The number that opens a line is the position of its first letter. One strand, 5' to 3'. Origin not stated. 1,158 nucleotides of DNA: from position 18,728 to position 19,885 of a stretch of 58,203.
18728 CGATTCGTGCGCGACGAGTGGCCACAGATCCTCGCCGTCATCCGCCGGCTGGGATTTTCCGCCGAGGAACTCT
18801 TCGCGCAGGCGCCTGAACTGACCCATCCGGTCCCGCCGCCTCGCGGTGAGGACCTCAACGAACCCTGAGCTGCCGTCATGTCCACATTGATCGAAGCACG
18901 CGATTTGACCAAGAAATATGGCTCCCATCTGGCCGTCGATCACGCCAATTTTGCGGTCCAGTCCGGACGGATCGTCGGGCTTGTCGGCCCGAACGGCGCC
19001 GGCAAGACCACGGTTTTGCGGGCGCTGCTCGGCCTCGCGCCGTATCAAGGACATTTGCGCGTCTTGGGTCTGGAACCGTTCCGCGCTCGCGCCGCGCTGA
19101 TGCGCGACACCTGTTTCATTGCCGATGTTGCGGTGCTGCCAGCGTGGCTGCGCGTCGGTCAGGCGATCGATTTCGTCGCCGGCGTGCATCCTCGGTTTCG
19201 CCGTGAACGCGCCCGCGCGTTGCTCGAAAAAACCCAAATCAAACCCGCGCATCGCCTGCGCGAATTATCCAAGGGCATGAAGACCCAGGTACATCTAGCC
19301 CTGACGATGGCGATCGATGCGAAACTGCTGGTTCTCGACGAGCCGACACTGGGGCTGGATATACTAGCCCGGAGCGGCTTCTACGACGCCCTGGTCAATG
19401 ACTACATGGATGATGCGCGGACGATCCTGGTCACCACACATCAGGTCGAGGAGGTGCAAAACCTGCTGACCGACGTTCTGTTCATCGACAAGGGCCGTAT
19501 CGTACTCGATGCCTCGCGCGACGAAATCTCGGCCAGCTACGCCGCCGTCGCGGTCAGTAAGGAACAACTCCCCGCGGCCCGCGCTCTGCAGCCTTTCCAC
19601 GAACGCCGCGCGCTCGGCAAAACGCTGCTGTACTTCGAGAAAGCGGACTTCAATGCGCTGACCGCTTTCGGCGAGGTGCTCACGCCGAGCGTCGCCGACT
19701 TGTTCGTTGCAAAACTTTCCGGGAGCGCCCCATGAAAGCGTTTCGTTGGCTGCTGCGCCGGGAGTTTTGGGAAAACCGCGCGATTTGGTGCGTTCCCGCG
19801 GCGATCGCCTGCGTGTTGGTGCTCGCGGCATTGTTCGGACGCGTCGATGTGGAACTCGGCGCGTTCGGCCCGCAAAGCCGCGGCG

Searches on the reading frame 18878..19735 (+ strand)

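Call 3: search_protein_families(library=pfam, proteins=[window:18878-19735:+])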
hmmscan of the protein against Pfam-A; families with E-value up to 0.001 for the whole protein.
window:18878-19735:+ (285 aa): 6 families
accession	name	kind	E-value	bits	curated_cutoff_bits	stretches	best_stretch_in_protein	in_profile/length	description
PF00005.33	ABC_tran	-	3e-20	73.6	25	1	21-157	2-136/137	ABC transporter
PF13304.12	AAA_21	-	3.7e-14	53.9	27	2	127-191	235-301/304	AAA domain, putative AbiEii toxin, Type IV TA system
PF02463.25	SMC_N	-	3.3e-06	27.1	40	0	31-53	25-50/220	RecF/RecN/SMC N terminal domain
PF13401.12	AAA_22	-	0.00014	22.6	27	1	30-155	5-92/130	AAA domain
PF13604.12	AAA_30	-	0.00018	21.8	27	1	27-78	14-65/191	AAA domain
PF13476.12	AAA_23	-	0.00042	21.5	27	1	24-50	14-39/201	AAA domain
